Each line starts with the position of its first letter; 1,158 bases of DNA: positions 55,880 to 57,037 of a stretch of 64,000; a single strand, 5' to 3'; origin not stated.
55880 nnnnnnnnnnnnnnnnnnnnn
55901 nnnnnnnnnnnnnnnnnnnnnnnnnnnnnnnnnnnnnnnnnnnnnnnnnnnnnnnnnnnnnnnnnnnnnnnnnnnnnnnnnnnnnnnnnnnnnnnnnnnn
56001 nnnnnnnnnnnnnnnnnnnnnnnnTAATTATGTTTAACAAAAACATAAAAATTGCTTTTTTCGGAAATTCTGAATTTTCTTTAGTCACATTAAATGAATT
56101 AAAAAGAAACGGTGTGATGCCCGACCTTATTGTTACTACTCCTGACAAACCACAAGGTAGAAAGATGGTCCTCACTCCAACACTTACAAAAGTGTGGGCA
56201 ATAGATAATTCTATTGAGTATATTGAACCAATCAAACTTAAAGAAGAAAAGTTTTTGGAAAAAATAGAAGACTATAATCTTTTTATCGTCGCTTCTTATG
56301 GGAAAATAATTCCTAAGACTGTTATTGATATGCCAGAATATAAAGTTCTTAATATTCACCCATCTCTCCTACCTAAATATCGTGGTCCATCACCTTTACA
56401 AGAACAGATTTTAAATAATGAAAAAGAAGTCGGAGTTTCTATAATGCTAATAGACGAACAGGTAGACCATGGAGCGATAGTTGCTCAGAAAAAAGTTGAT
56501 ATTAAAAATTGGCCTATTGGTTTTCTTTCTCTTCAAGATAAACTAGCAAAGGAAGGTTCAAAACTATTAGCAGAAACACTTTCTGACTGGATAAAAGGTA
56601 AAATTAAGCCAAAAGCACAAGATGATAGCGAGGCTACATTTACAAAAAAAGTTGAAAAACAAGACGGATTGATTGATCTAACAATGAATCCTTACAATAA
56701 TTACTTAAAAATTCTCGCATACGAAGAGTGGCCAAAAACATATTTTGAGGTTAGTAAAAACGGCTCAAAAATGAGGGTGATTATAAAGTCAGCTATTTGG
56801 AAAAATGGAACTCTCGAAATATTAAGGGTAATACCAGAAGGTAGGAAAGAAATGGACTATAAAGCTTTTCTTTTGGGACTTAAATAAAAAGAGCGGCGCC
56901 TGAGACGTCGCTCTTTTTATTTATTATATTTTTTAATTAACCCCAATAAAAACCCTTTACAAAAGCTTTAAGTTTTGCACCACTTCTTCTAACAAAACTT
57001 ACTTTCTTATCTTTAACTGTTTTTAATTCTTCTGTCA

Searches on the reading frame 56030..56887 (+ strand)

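Call 17: search_protein_families(library=pfam, proteins=[window:56030-56887:+])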
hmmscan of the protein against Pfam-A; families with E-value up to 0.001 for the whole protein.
window:56030-56887:+ (285 aa): 2 families
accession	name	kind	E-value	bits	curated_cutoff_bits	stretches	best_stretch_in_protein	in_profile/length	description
PF00551.24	Formyl_trans_N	-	3.6e-33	115.3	26.1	1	7-183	2-180/181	Formyl transferase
PF02911.23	Formyl_trans_C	-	4.1e-05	24.1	21.1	0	207-251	1-43/100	Formyl transferase, C-terminal domain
